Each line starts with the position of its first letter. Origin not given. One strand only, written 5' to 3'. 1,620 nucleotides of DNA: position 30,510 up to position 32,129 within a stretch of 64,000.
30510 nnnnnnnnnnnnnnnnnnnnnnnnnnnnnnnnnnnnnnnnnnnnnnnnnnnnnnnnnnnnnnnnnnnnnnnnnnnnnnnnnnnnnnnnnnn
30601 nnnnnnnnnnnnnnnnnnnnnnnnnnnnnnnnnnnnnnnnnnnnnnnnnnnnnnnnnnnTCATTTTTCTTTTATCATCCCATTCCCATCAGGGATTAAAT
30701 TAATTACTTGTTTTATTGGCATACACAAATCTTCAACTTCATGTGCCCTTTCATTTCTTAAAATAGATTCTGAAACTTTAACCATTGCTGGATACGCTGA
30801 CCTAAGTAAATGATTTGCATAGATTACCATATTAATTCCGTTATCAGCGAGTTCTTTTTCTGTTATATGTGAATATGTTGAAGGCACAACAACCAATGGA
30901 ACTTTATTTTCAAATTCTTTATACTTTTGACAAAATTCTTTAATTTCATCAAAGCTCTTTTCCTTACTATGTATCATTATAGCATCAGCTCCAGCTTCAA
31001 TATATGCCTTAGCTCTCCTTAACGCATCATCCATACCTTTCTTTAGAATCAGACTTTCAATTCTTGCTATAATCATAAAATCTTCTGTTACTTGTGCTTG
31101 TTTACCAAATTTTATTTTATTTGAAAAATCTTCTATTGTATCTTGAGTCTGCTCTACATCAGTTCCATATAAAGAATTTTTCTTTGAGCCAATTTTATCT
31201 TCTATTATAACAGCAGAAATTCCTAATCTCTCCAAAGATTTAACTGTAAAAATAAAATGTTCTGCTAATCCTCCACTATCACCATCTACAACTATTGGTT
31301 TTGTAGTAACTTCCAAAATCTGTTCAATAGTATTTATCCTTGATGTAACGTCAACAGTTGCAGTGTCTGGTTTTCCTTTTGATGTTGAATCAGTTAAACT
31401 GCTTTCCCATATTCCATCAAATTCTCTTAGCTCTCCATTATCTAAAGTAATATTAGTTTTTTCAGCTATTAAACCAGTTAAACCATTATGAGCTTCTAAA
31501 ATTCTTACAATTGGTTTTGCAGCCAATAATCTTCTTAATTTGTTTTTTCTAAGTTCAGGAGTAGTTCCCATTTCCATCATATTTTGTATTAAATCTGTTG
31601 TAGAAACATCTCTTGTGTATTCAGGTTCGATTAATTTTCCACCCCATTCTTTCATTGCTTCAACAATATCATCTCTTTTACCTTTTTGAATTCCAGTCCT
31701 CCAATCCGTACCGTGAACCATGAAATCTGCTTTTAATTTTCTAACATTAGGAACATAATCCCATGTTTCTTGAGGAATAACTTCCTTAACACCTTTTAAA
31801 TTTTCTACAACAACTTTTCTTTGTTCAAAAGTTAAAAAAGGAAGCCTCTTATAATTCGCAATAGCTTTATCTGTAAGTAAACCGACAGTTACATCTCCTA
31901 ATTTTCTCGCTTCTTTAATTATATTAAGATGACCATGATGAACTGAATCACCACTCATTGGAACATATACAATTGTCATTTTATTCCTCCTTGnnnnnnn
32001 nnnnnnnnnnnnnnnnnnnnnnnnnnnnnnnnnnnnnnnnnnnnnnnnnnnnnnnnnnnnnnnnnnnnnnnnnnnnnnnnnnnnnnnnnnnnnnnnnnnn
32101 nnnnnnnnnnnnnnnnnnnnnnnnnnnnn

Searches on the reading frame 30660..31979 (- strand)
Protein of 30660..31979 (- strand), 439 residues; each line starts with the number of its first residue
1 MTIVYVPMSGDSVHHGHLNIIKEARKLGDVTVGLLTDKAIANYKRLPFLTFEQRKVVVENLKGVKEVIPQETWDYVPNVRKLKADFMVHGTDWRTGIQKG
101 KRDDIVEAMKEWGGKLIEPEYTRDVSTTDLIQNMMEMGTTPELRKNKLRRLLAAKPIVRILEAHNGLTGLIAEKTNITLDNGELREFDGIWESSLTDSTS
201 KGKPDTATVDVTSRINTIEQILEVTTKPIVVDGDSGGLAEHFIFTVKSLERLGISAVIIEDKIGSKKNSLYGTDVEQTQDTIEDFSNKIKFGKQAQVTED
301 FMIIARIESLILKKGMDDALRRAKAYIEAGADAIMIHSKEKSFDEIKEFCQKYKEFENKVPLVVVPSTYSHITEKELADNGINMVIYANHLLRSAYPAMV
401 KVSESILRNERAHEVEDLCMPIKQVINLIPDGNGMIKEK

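Call 5: search_protein_families(library=pfam, proteins=[window:30660-31979:-], max_evalue=0.001)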
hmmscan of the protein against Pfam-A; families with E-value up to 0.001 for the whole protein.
window:30660-31979:- (439 aa): 2 families
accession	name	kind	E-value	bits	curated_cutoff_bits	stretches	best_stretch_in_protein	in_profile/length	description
PF13714.12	PEP_mutase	-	3.5e-55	187.6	31.5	1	148-407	1-240/240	Phosphoenolpyruvate phosphomutase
PF01467.32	CTP_transf_like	-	3.7e-16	60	21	1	11-132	7-132/133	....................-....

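Call 6: search_protein_families(library=ncbifam, proteins=[window:30660-31979:-], max_evalue=0.001)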
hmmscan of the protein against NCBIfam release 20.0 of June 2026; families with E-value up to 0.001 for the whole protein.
window:30660-31979:- (439 aa): 12 families
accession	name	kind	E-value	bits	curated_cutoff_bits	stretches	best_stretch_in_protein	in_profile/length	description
TIGR02320.1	PEP_mutase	equivalog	1.3e-122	408.3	319.55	1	148-431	1-282/284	phosphoenolpyruvate mutase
TIGR02321.1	Pphn_pyruv_hyd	equivalog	3e-46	157.8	374.4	1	148-431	7-278/290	phosphonopyruvate hydrolase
TIGR02317.1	prpB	equivalog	1.9e-30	106.1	354.4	1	145-410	2-251/285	methylisocitrate lyase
NF008455.0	PRK11320.1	equivalog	2.1e-25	89.6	353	1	198-415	52-263/295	methylisocitrate lyase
TIGR02319.1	CPEP_Pphonmut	equivalog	3.4e-16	59.3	420.05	1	195-389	46-234/294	carboxyvinyl-carboxyphosphonate phosphorylmutase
TIGR01518.1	g3p_cytidyltrns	equivalog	6.9e-14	52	165.4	1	11-97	8-96/125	glycerol-3-phosphate cytidylyltransferase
TIGR02199.1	rfaE_dom_II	equivalog_domain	2.8e-13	49.9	181.5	1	11-135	21-143/144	D-glycero-beta-D-manno-heptose 1-phosphate adenylyltransferase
TIGR00125.1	cyt_tran_rel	domain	2.2e-11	43.8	27.7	1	3-66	1-64/65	adenylyltransferase/cytidyltransferase family protein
NF008454.0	PRK11316.1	equivalog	5.9e-08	31.7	521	1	11-136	350-473/475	bifunctional D-glycero-beta-D-manno-heptose-7-phosphate kinase/D-glycero-beta-D-manno-heptose 1-phosphate adenylyltransferase HldE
NF001985.0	PRK00777.1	subfamily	1.4e-06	28.4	104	1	11-60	14-64/157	pantetheine-phosphate adenylyltransferase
TIGR01768.1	GGGP-family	subfamily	5.5e-06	26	113.25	1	316-375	13-71/224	geranylgeranylglyceryl phosphate synthase family protein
TIGR01510.1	coaD_prev_kdtB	equivalog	0.00082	19.4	103.3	0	7-90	5-86/155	pantetheine-phosphate adenylyltransferase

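Call 43: search_dna_similar(query=window:30660-31976:-, collection=plasmids, mode=protein, max_evalue=1e-20, max_rows=30)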
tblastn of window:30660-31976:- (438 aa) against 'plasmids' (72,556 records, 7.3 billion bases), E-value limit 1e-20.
Records with a match: 144; places in all: 163; records where one place covers at least 80% of the query: 2.
Best place of each record, by identity: 60-80% 1; <60% 143.
By first word of the organism name: Rhizobium 24; Candidatus 22; Sinorhizobium 20; Bradyrhizobium 18; Agrobacterium 15; Mycetohabitans 9; Mesorhizobium 8; Pantoea 7; Burkholderia 5; Streptomyces 2; and 13 more.
By predicted mobility (MOB-suite, as given by PLSDB): non-mobilizable 77; conjugative 56; mobilizable 11.
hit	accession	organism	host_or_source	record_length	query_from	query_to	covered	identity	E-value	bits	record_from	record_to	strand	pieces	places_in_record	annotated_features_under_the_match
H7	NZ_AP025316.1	Fulvitalea axinellae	-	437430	3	429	97%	60.4%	2e-168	531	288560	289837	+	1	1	aepX: phosphoenolpyruvate mutase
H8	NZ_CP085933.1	Segatella copri DSM 18205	-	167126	3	430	98%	51.6%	1e-140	451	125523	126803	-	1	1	aepX: phosphoenolpyruvate mutase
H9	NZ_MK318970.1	Rhizobium rhizogenes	-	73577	133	429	68%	52.7%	8e-98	328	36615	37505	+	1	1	aepX: phosphoenolpyruvate mutase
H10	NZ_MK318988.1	Rhizobium rhizogenes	-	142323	133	429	68%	52.7%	8e-98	328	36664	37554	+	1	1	aepX: phosphoenolpyruvate mutase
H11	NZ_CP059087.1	Pantoea agglomerans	Allium cepa,diseased onion bulb,bulb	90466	159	431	62%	51.3%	5e-82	282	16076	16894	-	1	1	aepX: phosphoenolpyruvate mutase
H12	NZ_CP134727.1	Pantoea agglomerans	Allium cepa,cell culture,bulb ...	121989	159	431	62%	51.3%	5e-82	282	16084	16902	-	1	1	aepX: phosphoenolpyruvate mutase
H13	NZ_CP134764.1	Pantoea agglomerans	Allium cepa,cell culture,bulb ...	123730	159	431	62%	51.3%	5e-82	282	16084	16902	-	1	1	aepX: phosphoenolpyruvate mutase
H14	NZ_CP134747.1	Pantoea agglomerans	Allium cepa,cell culture,leaf ...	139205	159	431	62%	51.3%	5e-82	282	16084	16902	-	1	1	aepX: phosphoenolpyruvate mutase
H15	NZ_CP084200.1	Pantoea agglomerans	Allium cepa,mixed culture,whole plant ...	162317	159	431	62%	51.3%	5e-82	282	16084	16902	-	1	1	aepX: phosphoenolpyruvate mutase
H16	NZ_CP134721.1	Pantoea agglomerans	Allium cepa,cell culture,bulb ...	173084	159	431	62%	51.3%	5e-82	282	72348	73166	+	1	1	aepX: phosphoenolpyruvate mutase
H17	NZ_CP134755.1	Pantoea agglomerans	Allium cepa,cell culture,bulb ...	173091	159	431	62%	51.3%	5e-82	282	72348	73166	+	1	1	aepX: phosphoenolpyruvate mutase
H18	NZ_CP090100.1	Rhizobium leguminosarum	Trifolium pratense,Cell culture,Plant ...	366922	156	433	63%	49.6%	6e-78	271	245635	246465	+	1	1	aepX: phosphoenolpyruvate mutase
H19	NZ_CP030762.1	Rhizobium leguminosarum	Genomic DNA from Bacterial pure culture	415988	156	433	63%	49.6%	6e-78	271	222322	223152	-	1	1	aepX: phosphoenolpyruvate mutase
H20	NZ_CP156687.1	Burkholderia stagnalis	Bacterial cells,soils collected in ...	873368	156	429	63%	49.6%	1e-79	276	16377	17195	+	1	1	aepX: phosphoenolpyruvate mutase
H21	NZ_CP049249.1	Rhizobium rhizoryzae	cell culture,soil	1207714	156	428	62%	46.2%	2e-73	258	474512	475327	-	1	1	none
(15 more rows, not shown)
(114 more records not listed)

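Call 44: get_annotated_region(hit=H20, flank=10000)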
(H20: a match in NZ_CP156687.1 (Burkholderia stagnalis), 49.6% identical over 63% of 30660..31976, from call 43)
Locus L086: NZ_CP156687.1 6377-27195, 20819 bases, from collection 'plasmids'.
description: Burkholderia stagnalis strain YJ-2 plasmid plas2, complete sequence
organism: Burkholderia stagnalis (NCBI taxid 1503054)
taxonomy: Bacteria; Pseudomonadota; Betaproteobacteria; Burkholderiales; Burkholderiaceae; Burkholderia; Burkholderia stagnalis
host: -; source: Bacterial cells,soils collected in Guangdong Province, China; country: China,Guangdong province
typing (MOB-suite, as given by PLSDB): non-mobilizable
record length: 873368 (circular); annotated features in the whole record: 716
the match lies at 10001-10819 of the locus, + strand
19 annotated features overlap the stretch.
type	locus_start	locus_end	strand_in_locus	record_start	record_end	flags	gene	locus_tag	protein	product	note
CDS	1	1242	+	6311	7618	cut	preA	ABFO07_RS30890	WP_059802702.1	NAD-dependent dihydropyrimidine dehydrogenase subunit PreA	GO:0006210 - thymine catabolic process [Evidence IEA]; GO:0006212 - uracil catabolic process [Evidence IEA]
CDS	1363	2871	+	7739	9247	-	-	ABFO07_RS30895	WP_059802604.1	NCS1 family nucleobase:cation symporter-1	-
CDS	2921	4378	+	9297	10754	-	hydA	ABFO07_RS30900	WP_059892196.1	dihydropyrimidinase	GO:0008152 - metabolic process [Evidence IEA]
CDS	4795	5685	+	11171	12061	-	-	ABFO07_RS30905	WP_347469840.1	nucleoside-specific channel-forming protein Tsx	-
CDS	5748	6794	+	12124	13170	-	-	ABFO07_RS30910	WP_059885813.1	purine nucleoside permease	-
CDS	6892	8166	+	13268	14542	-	-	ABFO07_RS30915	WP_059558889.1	NupC/NupG family nucleoside CNT transporter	GO:1901642 - nucleoside transmembrane transport [Evidence IEA]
CDS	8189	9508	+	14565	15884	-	deoA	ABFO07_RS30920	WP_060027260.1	thymidine phosphorylase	GO:0006139 - nucleobase-containing compound metabolic process [Evidence IEA]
CDS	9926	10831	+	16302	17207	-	aepX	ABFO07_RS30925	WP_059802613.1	phosphoenolpyruvate mutase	GO:0019634 - organic phosphonate metabolic process [Evidence IEA]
CDS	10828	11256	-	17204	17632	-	-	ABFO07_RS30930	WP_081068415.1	6,7-dimethyl-8-ribityllumazine synthase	-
CDS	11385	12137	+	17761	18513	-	-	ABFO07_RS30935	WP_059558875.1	hypothetical protein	-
CDS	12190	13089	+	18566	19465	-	-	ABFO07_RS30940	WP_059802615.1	3-keto-5-aminohexanoate cleavage protein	-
CDS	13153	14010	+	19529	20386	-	-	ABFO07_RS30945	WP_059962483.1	DMT family transporter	GO:0055085 - transmembrane transport [Evidence IEA]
CDS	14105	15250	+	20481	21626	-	-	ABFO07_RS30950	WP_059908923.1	hypothetical protein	-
CDS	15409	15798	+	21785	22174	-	-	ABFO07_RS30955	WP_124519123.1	cytidine deaminase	GO:0009972 - cytidine deamination [Evidence IEA]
CDS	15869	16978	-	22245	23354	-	-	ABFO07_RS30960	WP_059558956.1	aromatic ring-hydroxylating dioxygenase subunit alpha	-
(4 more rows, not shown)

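Call 45: get_annotated_region(hit=H7, flank=10000)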
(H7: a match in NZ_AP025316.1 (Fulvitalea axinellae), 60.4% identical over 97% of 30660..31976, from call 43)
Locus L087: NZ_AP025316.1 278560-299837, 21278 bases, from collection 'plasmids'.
description: Fulvitalea axinellae strain DSM 100852 plasmid pFA2, complete sequence
organism: Fulvitalea axinellae (NCBI taxid 1182444)
taxonomy: Bacteria; Bacteroidota; Cytophagia; Cytophagales; Persicobacteraceae; Fulvitalea; Fulvitalea axinellae
host: -; source: -; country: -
typing (MOB-suite, as given by PLSDB): non-mobilizable
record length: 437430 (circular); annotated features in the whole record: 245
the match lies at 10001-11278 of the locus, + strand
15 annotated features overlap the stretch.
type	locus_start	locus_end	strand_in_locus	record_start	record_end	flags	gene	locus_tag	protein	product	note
CDS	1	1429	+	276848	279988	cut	-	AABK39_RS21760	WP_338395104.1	efflux RND transporter permease subunit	-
CDS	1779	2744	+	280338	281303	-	-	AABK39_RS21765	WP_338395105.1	hypothetical protein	-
CDS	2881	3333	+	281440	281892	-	-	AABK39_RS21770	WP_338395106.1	DUF2147 domain-containing protein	-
CDS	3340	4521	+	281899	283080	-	-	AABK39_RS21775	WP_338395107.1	helix-turn-helix domain-containing protein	-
CDS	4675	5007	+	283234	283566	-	-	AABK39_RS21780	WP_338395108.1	thioredoxin family protein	-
CDS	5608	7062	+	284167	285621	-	-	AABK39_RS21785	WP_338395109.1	replication initiation protein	GO:0006270 - DNA replication initiation [Evidence IEA]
CDS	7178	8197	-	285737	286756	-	-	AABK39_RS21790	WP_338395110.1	hypothetical protein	-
CDS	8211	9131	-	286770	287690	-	-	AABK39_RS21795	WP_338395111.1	AAA family ATPase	-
CDS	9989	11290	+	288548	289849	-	aepX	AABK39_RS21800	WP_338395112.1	phosphoenolpyruvate mutase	GO:0019634 - organic phosphonate metabolic process [Evidence IEA]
CDS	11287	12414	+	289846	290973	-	aepY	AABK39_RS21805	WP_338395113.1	phosphonopyruvate decarboxylase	GO:0017000 - antibiotic biosynthetic process [Evidence IEA]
CDS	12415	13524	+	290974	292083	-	-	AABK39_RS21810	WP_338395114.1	phosphonoacetaldehyde reductase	-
CDS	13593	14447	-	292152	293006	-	-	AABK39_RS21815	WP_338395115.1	LicD family protein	-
CDS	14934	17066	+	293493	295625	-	-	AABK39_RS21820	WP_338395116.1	fasciclin domain-containing protein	-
CDS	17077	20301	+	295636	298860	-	-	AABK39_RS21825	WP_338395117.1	SusC/RagA family TonB-linked outer membrane protein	GO:0071702 - organic substance transport [Evidence IEA]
CDS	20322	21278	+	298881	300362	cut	-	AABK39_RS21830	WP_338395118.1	RagB/SusD family nutrient uptake outer membrane protein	-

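Call 61: search_solved_structures(query=window:30660-31976:-, max_evalue=0.00001)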
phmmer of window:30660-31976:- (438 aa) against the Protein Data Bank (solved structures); distinct sequences matched with E-value up to 0.00001: 24.
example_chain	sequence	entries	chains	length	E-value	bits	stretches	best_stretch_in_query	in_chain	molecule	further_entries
5x3d_A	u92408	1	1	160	5.4e-49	170.5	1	2-135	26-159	Phosphoenolpyruvate phosphomutase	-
5unc_A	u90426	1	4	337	1.4e-44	155.9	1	145-427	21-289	PHOSPHOENOLPYRUVATE PHOSPHOMUTASE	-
1m1b_A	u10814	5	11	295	9e-43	150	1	143-430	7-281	PHOSPHOENOLPYRUVATE PHOSPHOMUTASE | PROTEIN (PHOSPHOENOLPYRUVATE MUTASE)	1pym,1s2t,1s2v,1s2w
2dua_A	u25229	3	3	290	7.3e-42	147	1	179-430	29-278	Phosphonopyruvate hydrolase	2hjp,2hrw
1s2u_A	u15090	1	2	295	1.1e-41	146.5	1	143-430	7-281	Phosphoenolpyruvate phosphomutase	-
3elb_A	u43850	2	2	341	6.1e-19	71.5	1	10-134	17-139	Ethanolamine-phosphate cytidylyltransferase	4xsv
9hra_A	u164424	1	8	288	1.2e-15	60.7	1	189-424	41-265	2-methylisocitrate lyase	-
9hgk_A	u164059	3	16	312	1.5e-15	60.4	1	189-424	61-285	2-methylisocitrate lyase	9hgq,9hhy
4iqd_A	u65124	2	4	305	1.7e-15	60.2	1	138-401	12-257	Carboxyvinyl-carboxyphosphonate phosphorylmutase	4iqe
9hgo_A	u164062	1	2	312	3.9e-15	59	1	189-424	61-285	2-methylisocitrate lyase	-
9hhs_A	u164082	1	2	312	5.3e-15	58.6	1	189-424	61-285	2-methylisocitrate lyase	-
1xg3_A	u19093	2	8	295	3.1e-14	56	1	199-359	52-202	Probable methylisocitrate lyase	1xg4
1mum_A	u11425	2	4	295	8.4e-14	54.6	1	199-359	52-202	2-methylisocitrate lyase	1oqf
6t4v_C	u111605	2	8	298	1.1e-13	54.2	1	198-407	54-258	2-methylisocitrate lyase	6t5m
1o5q_A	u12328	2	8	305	1.7e-13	53.6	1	198-401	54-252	Probable methylisocitrate lyase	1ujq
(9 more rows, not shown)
